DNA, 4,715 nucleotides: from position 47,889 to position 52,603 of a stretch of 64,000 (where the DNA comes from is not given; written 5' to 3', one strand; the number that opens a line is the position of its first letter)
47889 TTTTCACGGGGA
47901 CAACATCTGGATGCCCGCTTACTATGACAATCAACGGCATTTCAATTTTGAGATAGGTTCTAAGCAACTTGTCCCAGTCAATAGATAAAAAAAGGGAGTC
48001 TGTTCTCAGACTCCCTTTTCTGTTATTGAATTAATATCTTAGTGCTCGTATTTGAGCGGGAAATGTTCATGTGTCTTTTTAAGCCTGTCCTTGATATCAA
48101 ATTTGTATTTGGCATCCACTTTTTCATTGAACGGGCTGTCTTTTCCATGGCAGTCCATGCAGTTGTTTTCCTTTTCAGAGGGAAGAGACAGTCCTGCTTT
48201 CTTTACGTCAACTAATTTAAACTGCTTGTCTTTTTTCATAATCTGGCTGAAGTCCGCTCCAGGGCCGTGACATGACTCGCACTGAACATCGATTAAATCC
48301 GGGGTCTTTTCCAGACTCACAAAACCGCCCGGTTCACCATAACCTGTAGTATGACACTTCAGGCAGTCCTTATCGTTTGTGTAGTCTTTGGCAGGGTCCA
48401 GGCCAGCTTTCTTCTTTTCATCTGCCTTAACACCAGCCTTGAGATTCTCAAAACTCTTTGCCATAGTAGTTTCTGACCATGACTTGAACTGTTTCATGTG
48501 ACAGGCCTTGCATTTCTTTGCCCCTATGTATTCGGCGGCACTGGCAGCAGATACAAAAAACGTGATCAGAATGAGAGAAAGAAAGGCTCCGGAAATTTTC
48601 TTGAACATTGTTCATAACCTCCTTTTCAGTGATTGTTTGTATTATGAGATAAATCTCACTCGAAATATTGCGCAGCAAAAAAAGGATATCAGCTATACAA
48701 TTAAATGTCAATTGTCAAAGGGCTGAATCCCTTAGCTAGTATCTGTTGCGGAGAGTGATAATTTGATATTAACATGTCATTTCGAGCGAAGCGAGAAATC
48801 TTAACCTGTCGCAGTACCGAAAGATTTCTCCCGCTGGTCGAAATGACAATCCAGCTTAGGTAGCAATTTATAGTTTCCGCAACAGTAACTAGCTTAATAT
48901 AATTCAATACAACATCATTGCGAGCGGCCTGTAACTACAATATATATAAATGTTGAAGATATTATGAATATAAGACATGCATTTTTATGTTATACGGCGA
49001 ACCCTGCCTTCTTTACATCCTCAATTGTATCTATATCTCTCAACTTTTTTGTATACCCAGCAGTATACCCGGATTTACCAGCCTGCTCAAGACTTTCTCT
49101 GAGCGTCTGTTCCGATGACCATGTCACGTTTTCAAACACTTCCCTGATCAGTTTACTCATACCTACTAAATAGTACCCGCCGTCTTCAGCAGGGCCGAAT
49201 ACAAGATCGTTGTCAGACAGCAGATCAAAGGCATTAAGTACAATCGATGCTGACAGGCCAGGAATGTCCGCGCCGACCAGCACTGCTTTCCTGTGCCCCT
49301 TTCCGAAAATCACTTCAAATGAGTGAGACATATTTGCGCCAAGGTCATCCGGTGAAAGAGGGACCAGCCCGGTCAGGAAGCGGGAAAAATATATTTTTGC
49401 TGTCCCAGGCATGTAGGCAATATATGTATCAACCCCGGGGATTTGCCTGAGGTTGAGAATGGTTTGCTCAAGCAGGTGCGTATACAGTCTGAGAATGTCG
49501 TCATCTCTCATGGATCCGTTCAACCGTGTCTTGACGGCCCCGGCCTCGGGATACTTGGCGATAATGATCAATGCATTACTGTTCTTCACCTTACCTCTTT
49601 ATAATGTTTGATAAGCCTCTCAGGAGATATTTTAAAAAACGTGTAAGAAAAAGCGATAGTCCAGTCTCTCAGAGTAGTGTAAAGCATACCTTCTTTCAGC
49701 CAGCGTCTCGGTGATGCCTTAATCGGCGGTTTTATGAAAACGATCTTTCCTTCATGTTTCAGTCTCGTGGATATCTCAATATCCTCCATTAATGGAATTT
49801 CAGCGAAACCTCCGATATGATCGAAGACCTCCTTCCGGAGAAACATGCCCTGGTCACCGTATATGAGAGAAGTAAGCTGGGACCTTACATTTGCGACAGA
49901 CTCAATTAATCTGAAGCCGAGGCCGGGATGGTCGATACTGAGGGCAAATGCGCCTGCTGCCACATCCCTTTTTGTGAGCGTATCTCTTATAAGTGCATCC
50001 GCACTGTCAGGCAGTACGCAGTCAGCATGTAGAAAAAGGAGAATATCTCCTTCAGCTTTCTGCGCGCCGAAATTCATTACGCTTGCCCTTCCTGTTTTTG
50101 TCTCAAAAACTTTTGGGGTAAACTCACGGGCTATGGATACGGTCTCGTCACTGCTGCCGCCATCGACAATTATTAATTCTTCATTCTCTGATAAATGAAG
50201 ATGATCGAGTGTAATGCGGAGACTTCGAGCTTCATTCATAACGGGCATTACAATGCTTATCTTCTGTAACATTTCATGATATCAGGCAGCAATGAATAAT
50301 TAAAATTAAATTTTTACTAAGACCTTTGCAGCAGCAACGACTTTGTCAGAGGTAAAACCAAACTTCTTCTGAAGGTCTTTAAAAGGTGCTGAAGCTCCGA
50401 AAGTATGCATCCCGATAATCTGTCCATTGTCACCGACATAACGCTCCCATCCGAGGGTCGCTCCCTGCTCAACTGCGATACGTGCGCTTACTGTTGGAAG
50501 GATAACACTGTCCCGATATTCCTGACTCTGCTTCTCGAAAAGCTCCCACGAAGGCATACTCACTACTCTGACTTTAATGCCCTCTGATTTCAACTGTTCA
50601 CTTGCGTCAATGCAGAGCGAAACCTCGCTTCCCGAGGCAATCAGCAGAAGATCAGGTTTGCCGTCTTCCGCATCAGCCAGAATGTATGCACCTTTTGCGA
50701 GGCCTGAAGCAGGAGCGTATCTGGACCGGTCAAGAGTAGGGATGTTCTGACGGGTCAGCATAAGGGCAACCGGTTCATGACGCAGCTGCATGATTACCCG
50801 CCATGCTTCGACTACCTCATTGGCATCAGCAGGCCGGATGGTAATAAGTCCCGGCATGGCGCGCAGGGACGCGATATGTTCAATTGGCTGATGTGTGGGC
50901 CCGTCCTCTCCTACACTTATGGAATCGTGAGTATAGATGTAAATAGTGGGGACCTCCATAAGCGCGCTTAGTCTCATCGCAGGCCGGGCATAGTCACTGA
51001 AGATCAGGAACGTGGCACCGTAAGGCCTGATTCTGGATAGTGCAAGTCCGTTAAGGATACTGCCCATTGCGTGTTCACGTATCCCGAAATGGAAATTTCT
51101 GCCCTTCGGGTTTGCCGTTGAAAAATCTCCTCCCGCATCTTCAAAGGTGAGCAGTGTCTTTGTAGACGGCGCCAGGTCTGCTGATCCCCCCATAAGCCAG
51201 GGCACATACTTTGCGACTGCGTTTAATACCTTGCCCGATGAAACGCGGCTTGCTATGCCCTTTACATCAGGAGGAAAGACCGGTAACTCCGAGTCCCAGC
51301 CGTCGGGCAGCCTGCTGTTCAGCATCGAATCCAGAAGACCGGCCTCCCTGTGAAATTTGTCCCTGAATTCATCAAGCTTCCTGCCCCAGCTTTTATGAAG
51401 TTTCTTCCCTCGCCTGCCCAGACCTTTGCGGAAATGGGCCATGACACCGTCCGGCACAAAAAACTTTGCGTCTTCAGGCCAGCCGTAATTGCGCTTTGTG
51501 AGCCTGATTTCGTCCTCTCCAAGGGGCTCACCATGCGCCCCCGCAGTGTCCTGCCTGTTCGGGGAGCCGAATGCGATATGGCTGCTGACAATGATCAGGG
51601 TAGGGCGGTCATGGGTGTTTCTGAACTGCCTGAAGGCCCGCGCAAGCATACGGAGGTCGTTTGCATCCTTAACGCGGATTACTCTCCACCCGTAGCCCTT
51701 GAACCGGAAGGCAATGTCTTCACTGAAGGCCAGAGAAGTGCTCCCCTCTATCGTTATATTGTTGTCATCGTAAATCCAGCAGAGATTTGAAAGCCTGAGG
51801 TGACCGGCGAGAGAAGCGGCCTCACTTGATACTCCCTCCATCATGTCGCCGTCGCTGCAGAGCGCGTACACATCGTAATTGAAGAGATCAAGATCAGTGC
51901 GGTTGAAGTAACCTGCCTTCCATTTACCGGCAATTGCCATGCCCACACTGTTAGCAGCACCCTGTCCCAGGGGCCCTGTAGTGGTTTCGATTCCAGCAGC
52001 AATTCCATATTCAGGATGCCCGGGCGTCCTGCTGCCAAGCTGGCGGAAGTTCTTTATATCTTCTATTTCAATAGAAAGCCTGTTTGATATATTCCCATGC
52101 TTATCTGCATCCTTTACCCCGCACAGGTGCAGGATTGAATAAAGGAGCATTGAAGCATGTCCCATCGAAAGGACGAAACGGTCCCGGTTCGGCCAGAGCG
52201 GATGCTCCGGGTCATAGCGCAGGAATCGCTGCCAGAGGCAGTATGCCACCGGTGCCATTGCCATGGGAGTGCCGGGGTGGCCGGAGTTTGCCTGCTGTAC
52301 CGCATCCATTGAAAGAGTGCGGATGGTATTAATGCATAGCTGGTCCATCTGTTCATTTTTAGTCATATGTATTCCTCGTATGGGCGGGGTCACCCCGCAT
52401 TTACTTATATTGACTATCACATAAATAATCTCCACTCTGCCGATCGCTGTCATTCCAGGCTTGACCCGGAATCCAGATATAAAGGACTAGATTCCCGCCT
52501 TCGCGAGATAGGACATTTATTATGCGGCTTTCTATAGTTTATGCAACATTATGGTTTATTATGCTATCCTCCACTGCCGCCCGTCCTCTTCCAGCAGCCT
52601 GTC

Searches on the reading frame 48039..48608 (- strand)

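Call 7: search_protein_families(library=pfam, proteins=[window:48039-48608:-], max_evalue=0.001)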
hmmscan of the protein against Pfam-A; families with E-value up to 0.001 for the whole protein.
window:48039-48608:- (189 aa): 5 families
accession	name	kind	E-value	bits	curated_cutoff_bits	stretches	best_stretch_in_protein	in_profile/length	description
PF13435.11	Cytochrome_C554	-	3e-27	95.8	20.8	1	32-115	1-84/84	Cytochrome c554 and c-prime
PF22113.1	Mtrc-MtrF_II-IV_dom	-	4.6e-07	29.9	30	1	25-158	23-167/176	Outer membrane cytochrome MtrC/MtrF-like, domains II/IV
PF14522.11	Cytochrome_C7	-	6.4e-07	29.5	24.8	0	107-162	13-56/67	Cytochrome c7 and related cytochrome c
PF14537.11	Cytochrom_c3_2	-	1.7e-06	28.9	25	0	32-87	8-65/79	Cytochrome c3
PF13442.11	Cytochrome_CBB3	-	0.00064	20.4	27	0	106-118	10-22/68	Cytochrome C oxidase, cbb3-type, subunit III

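Call 8: search_protein_families(library=ncbifam, proteins=[window:48039-48608:-], max_evalue=0.001)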
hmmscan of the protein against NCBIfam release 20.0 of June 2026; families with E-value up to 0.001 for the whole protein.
window:48039-48608:- (189 aa): 8 families
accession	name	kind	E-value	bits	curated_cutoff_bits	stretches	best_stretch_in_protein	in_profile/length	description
NF043010.1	Cyt554_Nsmonas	equivalog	7.9e-36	123.6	400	1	4-185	4-207/238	cytochrome c-550 CycA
NF041198.1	UshA_like_PCGU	equivalog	5.1e-19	68.2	275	1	22-157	400-511/519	UshA-like (seleno)protein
NF041028.1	decahem_GSU2203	exception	3.3e-07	29.8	325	1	72-161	29-115/317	GSU2203 family decaheme c-type cytochrome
TIGR03508.1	decahem_SO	subfamily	9.5e-07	28.5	192.2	1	80-157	3-80/258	DmsE family decaheme c-type cytochrome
NF049875.1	NetB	exception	2.3e-05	24.3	380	1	23-158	21-149/211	Nrf-like electron transfer protein NetB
TIGR01905.1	paired_CXXCH_1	subfamily_domain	0.00043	20.1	25.2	0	79-87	6-14/41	doubled CXXCH domain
NF045713.1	CxxCH_16_HmcA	equivalog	0.0005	18.8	400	1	30-156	76-183/541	sulfate respiration complex hexadecaheme cytochrome HmcA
TIGR03153.1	cytochr_NrfH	equivalog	0.00087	19.4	134.2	0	7-51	5-51/138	cytochrome c nitrite reductase small subunit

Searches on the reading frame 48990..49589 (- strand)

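Call 7: search_protein_families(library=pfam, proteins=[window:48990-49589:-], max_evalue=0.001)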
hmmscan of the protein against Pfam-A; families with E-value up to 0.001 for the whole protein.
window:48990-49589:- (199 aa): 1 family
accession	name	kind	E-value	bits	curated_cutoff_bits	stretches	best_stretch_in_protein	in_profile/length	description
PF09837.15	DUF2064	-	2.6e-27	95.5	25.8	1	47-159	5-120/120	Uncharacterized protein conserved in bacteria (DUF2064)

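Call 8: search_protein_families(library=ncbifam, proteins=[window:48990-49589:-], max_evalue=0.001)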
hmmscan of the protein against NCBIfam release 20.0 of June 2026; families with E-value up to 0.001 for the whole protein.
window:48990-49589:- (199 aa): 2 families
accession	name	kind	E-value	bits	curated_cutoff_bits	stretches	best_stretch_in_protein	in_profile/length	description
TIGR04282.1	glyco_like_cofC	hypoth_equivalog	5.1e-49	166.6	134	1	7-192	1-189/189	TIGR04282 family arsenosugar biosynthesis glycosyltransferase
TIGR03552.1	F420_cofC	equivalog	1.7e-08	34.3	105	1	17-195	10-187/196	2-phospho-L-lactate guanylyltransferase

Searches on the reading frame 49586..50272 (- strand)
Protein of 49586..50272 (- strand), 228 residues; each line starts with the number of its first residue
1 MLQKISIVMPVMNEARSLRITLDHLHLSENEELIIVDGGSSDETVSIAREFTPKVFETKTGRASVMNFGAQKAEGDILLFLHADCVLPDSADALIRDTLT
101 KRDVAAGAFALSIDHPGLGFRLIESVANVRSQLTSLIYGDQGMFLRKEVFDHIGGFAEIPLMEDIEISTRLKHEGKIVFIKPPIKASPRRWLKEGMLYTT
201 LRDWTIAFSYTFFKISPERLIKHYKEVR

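Call 7: search_protein_families(library=pfam, proteins=[window:49586-50272:-], max_evalue=0.001)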
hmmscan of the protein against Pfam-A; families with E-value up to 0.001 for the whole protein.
window:49586-50272:- (228 aa): 3 families
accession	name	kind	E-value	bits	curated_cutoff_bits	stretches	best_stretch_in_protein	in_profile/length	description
PF00535.33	Glycos_transf_2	-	7.5e-19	68.7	23.3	1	6-124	1-130/168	Glycosyl transferase family 2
PF10111.15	Glyco_tranf_2_2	-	3.9e-10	40.1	27.3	1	7-87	2-94/276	Glycosyltransferase like family 2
PF13641.12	Glyco_tranf_2_3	-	0.00023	21.7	27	0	5-91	3-103/230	Glycosyltransferase like family 2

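Call 8: search_protein_families(library=ncbifam, proteins=[window:49586-50272:-], max_evalue=0.001)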
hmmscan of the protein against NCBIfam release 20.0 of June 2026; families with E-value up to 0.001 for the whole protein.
window:49586-50272:- (228 aa): 12 families
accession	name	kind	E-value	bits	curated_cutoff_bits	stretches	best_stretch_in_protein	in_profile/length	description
TIGR04283.1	glyco_like_mftF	equivalog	1.2e-71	240.8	182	1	5-224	1-221/221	TIGR04283 family arsenosugar biosynthesis glycosyltransferase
TIGR03965.1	mycofact_glyco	equivalog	3.5e-13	49.2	280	1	3-87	74-167/467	mycofactocin biosynthesis glycosyltransferase MftF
TIGR03937.1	PgaC_IcaA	equivalog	1.2e-11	44.2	422.3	1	3-105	45-157/407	poly-beta-1,6-N-acetyl-D-glucosamine synthase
NF041875.1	EPS_EpsD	equivalog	1.4e-10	41.1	370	1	5-87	1-92/325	exopolysaccharide biosynthesis glycosyltransferase EpsD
TIGR04182.1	glyco_TIGR04182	equivalog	5e-08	32.7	325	1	5-96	2-95/293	S-layer glycoprotein N-glycosyltransferase AglJ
NF007482.0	PRK10073.1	equivalog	3.8e-07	29.4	423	1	3-88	6-100/334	glycosyltransferase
NF010496.0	PRK13915.1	equivalog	8.7e-07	28.3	262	1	3-90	31-132/307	glucosyl-3-phosphoglycerate synthase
NF007986.1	PRK10714.1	equivalog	3.6e-05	22.9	529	1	2-88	5-104/316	undecaprenyl-phosphate 4-deoxy-4-formamido-L-arabinose transferase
TIGR03469.1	HpnB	hypoth_equivalog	0.0002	20.5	379.25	0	4-55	45-99/386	hopene-associated glycosyltransferase HpnB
NF050819.1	PolSacchBiosHfsG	equivalog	0.00028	20.2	500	1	4-111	13-131/302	polysaccharide biosynthesis protein HfsG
NF038302.1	EPS_HpsE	equivalog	0.00079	18.5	300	0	5-113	3-124/307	hormogonium polysaccharide biosynthesis glycosyltransferase HpsE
NF045692.1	OglycostaseCruG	equivalog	0.0008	18.4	600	0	2-50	40-90/386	2'-O-glycosyltransferase CruG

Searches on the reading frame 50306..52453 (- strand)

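Call 34: search_protein_families(library=ncbifam, proteins=[window:50306-52453:-], max_evalue=0.00001)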
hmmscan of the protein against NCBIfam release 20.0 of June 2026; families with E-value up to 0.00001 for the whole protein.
window:50306-52453:- (715 aa): 7 families
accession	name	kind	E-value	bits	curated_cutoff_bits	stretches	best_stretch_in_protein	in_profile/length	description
TIGR00232.1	tktlase_bact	equivalog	3.2e-243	808.9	682.25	1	40-712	3-652/654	transketolase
NF004558.0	PRK05899.2-4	equivalog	1.2e-166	555.9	788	1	36-710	2-647/651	transketolase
NF004559.0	PRK05899.2-5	equivalog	1.3e-77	261.5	488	2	37-318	16-274/627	transketolase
NF004556.0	PRK05899.2-2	equivalog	5e-57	193.5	575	2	42-329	22-282/639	transketolase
TIGR00204.1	dxs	equivalog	6.1e-14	51.4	465.95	1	446-633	348-528/616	1-deoxy-D-xylulose-5-phosphate synthase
NF003933.0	PRK05444.2-2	equivalog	6.6e-07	28.2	395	0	497-635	382-518/606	1-deoxy-D-xylulose-5-phosphate synthase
TIGR00759.1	aceE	equivalog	7.1e-06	24.2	859.9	0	185-262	211-290/885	pyruvate dehydrogenase (acetyl-transferring), homodimeric type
